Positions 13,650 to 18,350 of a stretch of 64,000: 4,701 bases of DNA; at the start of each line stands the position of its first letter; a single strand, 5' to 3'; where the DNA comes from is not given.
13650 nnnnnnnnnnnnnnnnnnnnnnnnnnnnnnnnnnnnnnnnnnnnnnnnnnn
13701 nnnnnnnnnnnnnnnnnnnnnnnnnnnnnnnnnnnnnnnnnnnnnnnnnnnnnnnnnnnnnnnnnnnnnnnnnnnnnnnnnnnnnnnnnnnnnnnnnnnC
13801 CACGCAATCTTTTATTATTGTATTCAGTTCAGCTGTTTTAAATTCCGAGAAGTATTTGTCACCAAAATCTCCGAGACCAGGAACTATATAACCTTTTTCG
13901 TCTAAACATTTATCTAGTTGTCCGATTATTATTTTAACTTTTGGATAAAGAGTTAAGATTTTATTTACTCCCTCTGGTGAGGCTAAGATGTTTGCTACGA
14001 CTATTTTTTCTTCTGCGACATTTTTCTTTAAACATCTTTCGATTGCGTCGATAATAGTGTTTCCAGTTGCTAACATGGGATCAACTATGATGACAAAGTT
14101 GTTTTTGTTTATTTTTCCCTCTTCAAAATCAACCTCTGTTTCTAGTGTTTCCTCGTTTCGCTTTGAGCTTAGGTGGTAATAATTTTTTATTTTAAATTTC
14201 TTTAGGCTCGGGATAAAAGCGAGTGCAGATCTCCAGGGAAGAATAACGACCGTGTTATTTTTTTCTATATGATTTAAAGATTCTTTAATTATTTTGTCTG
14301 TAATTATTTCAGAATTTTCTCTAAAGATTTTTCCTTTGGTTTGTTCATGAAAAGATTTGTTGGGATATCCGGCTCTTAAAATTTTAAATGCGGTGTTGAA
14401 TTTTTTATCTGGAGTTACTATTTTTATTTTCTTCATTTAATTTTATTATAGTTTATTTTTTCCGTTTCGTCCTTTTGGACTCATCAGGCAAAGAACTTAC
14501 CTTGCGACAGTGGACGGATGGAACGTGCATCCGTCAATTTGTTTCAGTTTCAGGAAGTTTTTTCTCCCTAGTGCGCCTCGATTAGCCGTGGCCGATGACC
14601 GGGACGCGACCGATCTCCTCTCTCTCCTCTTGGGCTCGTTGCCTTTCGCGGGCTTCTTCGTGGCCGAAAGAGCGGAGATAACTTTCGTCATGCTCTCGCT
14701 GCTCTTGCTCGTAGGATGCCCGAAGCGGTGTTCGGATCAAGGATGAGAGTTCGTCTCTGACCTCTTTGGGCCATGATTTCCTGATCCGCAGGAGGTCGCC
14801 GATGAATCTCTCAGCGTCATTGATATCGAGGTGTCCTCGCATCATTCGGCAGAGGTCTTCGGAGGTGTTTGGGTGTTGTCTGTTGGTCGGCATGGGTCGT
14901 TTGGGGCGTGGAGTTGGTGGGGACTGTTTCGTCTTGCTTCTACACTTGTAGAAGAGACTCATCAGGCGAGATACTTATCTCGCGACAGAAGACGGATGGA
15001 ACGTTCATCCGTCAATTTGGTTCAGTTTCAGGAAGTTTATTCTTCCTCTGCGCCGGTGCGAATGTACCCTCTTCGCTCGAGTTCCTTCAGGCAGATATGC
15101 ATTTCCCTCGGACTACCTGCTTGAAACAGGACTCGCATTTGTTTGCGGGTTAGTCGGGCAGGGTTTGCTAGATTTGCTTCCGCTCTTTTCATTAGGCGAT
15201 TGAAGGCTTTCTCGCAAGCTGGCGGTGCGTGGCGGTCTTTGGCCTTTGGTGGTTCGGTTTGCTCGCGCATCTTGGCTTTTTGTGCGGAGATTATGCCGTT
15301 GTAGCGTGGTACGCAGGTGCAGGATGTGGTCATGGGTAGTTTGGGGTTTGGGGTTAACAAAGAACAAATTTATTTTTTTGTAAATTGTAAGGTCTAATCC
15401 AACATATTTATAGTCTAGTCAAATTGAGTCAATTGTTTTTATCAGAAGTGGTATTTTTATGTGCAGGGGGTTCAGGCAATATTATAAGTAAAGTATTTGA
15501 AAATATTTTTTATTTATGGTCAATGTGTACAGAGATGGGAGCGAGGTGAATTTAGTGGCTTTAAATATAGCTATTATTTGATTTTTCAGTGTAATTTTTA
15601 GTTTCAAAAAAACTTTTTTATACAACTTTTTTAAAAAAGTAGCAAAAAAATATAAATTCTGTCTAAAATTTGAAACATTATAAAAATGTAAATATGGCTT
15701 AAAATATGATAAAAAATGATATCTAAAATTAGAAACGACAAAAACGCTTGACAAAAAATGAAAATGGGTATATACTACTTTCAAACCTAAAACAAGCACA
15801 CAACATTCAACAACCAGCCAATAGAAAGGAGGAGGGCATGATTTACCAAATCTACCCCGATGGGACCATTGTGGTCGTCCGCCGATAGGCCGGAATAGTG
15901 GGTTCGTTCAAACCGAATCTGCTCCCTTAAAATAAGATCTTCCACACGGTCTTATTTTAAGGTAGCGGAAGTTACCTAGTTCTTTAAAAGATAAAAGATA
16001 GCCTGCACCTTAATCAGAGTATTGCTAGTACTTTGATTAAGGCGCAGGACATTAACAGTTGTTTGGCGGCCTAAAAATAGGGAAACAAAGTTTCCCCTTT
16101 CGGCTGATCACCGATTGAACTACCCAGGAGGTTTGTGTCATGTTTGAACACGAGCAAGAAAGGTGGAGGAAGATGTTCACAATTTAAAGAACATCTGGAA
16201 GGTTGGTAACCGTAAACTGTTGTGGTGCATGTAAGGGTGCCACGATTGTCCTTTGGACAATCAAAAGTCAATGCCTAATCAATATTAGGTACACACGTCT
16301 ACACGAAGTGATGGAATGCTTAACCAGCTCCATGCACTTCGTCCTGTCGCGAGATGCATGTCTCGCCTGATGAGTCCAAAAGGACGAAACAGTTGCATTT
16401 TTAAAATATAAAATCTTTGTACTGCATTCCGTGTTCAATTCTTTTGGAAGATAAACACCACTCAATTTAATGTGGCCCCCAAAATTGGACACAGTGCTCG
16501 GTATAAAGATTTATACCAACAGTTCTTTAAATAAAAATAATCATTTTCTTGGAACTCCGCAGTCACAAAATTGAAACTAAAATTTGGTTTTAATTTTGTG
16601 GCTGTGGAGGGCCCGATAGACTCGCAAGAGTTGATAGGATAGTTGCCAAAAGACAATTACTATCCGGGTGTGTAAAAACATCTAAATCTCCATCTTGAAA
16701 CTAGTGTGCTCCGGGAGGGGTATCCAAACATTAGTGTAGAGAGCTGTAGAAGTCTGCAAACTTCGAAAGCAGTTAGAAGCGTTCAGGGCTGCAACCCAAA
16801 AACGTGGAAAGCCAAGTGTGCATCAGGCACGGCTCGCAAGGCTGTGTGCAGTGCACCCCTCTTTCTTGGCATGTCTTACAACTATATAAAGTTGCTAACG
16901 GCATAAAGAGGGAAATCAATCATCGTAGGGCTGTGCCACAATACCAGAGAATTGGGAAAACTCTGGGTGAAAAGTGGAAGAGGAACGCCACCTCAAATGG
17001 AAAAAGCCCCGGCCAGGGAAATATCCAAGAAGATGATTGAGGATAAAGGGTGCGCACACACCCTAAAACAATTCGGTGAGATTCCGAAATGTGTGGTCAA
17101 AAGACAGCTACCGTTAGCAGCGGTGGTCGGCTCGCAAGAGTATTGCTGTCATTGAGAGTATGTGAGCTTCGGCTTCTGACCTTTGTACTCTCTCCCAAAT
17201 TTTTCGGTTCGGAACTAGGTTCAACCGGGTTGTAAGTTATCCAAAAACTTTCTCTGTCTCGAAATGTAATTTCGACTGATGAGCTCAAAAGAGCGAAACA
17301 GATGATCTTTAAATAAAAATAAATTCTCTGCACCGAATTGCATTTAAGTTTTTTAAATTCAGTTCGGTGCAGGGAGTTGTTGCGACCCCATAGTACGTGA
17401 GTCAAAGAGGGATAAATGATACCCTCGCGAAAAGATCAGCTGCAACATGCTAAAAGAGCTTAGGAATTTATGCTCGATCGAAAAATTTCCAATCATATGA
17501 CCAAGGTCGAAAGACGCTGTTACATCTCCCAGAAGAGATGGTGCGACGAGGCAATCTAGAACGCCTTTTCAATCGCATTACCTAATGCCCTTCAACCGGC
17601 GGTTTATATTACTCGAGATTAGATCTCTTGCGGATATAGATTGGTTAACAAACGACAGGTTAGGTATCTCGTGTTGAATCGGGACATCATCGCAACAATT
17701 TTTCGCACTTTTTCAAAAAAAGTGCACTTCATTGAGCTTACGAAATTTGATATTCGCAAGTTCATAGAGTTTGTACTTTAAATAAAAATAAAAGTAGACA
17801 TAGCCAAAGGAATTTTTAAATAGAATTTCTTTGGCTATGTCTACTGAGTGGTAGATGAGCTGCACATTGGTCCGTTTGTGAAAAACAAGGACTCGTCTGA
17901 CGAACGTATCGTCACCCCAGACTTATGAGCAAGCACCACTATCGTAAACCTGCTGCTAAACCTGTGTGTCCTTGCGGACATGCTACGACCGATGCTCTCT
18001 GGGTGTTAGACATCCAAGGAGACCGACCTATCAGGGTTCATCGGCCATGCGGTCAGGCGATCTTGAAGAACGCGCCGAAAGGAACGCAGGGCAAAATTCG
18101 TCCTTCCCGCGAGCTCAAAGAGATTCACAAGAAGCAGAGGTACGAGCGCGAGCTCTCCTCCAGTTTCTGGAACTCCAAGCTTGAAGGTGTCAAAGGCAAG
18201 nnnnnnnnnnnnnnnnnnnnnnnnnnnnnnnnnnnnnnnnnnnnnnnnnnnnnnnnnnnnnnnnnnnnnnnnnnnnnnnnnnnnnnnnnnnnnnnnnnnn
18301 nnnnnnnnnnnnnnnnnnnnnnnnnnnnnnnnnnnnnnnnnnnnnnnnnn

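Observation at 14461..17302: Four type III hammerhead ribozymes (two per strand) in one 3-kb non-coding island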

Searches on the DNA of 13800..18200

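Call 3: search_rna_families(source=window, start=13800, end=18200, threshold=evalue, max_evalue=10, show_alignments=8)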
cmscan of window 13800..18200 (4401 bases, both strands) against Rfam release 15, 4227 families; matches with E-value up to 10: 17.
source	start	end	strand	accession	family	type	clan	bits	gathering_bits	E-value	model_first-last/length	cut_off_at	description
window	17251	17304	+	RF00008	Hammerhead_3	Gene; ribozyme;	CL00010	43.7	48.5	2.1e-07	1-54/54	no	Hammerhead ribozyme (type III)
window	16341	16395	+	RF00008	Hammerhead_3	Gene; ribozyme;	CL00010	40.4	48.5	1.8e-06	1-54/54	no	Hammerhead ribozyme (type III)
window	14921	14991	-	RF00008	Hammerhead_3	Gene; ribozyme;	CL00010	35.2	48.5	5.3e-05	1-54/54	no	Hammerhead ribozyme (type III)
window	14459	14513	-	RF00008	Hammerhead_3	Gene; ribozyme;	CL00010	35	48.5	6.1e-05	1-54/54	no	Hammerhead ribozyme (type III)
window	17762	17849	-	RF04348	Plastid-psbM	Cis-reg;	-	32.1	52.7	0.064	1-79/79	no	Plastid-psbM 3UTR RNA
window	17794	17844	+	RF03993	mir-8536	Gene; miRNA;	-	23.9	100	0.1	16-71/86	no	mir-8536 microRNA precursor family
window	16556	16608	+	RF04228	MIR6140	Gene; miRNA;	-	21.8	140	1.1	1-165/165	no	MIR6140 microRNA precursor family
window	17318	17382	+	RF04251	MIR5070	Gene; miRNA;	CL00139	21.3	100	1.4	1-116/116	no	MIR5070 microRNA precursor family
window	16282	16440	+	RF03053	OTKONC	Gene; sRNA;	-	21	141.4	7.8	1-159/159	no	OTKONC RNA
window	17792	17846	+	RF04128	MIR8562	Gene; miRNA;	-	19.8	211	2.1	1-242/242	no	MIR8562 microRNA precursor family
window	17794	17843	-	RF03814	mir-2797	Gene; miRNA;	-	19.2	74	7.5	1-77/77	no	mir-2797 microRNA precursor family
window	16541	16623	+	RF03887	mir-2511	Gene; miRNA;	-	18.7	100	5.3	1-85/85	no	mir-2511 microRNA precursor family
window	16556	16608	+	RF04209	MIR7533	Gene; miRNA;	-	18.1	230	2.4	1-249/249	no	MIR7533 microRNA precursor family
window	16407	16610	+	RF00125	IS128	Gene; sRNA;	-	17.8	80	2.4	1-209/209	no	IS128 RNA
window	17318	17382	+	RF04209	MIR7533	Gene; miRNA;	-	17.8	230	3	1-249/249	no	MIR7533 microRNA precursor family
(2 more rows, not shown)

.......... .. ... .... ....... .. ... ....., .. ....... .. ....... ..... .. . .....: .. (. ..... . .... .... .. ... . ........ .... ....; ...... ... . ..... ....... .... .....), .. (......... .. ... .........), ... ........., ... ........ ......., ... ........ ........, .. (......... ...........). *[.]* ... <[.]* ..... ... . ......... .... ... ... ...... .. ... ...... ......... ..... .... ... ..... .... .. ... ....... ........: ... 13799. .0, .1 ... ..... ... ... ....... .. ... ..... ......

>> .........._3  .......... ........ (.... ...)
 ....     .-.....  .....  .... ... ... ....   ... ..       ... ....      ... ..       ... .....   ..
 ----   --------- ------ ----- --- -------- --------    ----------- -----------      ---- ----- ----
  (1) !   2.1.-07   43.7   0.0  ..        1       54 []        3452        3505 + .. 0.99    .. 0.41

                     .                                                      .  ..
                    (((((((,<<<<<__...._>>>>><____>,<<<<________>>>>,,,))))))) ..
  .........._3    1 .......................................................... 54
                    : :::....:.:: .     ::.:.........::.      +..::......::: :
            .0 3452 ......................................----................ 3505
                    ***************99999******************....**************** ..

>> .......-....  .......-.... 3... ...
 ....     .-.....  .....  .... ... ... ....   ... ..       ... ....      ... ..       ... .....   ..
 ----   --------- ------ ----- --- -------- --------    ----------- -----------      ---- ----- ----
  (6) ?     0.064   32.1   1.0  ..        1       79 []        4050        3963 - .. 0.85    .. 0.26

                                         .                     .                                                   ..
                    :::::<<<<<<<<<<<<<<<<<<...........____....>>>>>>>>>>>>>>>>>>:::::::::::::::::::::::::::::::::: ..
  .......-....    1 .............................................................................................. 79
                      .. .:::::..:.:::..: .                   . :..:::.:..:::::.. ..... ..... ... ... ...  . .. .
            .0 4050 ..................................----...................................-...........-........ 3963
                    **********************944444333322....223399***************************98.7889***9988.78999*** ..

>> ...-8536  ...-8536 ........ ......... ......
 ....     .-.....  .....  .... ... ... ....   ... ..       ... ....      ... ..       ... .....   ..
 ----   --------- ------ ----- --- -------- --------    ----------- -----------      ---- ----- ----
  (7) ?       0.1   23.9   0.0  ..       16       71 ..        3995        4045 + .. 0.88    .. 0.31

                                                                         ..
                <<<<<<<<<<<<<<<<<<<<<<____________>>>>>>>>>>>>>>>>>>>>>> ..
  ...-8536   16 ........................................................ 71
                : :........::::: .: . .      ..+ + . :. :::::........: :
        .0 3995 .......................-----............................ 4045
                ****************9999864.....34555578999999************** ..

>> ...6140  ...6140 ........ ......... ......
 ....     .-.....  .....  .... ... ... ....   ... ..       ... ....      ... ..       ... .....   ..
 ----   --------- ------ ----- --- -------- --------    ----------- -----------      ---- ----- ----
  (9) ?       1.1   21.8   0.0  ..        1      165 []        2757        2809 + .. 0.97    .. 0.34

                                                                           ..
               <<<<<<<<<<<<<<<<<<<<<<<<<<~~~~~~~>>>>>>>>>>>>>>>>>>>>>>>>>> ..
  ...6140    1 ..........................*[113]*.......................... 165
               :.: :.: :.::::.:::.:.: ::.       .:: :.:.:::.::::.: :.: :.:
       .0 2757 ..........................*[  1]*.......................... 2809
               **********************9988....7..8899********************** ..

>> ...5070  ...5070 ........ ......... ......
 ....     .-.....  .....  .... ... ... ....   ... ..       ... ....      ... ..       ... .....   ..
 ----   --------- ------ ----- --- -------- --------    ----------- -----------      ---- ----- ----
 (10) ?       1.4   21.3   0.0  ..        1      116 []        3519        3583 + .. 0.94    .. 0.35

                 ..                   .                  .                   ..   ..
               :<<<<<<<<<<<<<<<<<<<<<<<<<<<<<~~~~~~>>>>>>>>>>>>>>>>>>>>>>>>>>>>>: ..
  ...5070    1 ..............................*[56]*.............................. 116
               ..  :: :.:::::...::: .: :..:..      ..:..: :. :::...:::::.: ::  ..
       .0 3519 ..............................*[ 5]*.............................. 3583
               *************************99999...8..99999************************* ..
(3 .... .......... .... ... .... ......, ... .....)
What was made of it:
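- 14458..14515 (-): HHR-1, type III hammerhead. Cleavage after C14506 (GUC = 14508-14506). Stem I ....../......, stem II UCC-AAAA-GGA. It ends 22 nt before the UPRTase-Cmk start codon. Rfam 35.0 bits (call 3).
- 14920..14993 (-): HHR-2, type III hammerhead with an extended, bulged stem II. Cleavage after C14984. Rfam 35.2 bits (call 3).
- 16339..16396 (+): HHR-3, type III hammerhead. Cleavage 16348|16349. Rfam 40.4 bits (call 3).
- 17249..17305 (+): HHR-4, type III hammerhead. Cleavage 17258|17259. Rfam 43.7 bits (call 3).
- Checked: Rfam Hammerhead_3 (RF00008) matches each site over its full length (call 3):
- Tried and rejected: The E-value mode was needed (call 3).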

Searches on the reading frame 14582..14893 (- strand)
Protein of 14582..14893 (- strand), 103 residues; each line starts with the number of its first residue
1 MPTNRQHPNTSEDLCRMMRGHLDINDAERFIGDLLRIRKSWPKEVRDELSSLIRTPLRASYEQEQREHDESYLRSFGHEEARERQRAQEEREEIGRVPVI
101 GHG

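Call 11: search_protein_families(library=pfam, proteins=[window:14582-14893:-], max_evalue=0.01)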
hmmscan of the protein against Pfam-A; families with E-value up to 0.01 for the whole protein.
window:14582-14893:- (103 aa): 0 families

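Call 17: search_protein_families(library=phrogs, proteins=[window:14582-14893:-], max_evalue=0.01)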
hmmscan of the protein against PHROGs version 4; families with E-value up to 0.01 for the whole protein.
window:14582-14893:- (103 aa): 0 families

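Call 18: search_protein_families(library=padloc, proteins=[window:14582-14893:-], max_evalue=0.01)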
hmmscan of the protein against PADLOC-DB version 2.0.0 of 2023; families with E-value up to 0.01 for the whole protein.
window:14582-14893:- (103 aa): 0 families
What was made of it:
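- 14582..14893 (-): ORF-B, a 103-aa protein of unknown function (cassette gene). No Pfam, PHROG or PADLOC family (calls 11, 17, 18).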

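Call 20: find_homologous_proteins(query=window:14582-14893:-, max_evalue=0.001)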
Query window:14582-14893:- (103 aa): 1 proteins with E <= 0.001 among 9 candidates.
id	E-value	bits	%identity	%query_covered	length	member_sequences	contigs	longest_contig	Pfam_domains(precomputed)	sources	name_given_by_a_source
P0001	9.9e-54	198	90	100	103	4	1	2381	-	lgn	-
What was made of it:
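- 14582..14893 (-): Only one homologue cluster among 5.8e9 proteins (call 20).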

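Call 21: find_encoding_contigs(protein=P0001, flank=10000, max_places=6)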
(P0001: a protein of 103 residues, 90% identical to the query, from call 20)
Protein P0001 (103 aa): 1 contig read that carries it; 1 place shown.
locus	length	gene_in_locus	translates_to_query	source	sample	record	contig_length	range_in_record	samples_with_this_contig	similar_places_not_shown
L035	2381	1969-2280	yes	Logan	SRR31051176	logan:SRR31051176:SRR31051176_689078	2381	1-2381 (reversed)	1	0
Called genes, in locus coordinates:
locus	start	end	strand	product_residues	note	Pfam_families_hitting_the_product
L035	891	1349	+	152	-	-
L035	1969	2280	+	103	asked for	-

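Call 28: find_encoding_contigs(protein=P0003, flank=10000, max_places=6)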
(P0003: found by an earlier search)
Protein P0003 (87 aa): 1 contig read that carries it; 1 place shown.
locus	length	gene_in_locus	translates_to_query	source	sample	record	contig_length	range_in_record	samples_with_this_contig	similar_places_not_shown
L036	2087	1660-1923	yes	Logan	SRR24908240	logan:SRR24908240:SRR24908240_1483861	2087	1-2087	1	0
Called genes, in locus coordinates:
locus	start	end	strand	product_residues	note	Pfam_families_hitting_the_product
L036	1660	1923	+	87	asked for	-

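Call 29: find_encoding_contigs(protein=P0005, flank=10000, max_places=6)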
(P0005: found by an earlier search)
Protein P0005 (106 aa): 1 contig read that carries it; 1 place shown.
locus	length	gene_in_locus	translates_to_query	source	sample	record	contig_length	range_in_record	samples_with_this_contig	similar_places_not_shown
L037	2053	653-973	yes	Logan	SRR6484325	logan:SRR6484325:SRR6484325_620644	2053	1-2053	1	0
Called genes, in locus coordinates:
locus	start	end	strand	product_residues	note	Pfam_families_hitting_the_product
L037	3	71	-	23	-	?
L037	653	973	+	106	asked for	-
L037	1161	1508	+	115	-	PF08960:STIV_B116-like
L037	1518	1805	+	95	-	-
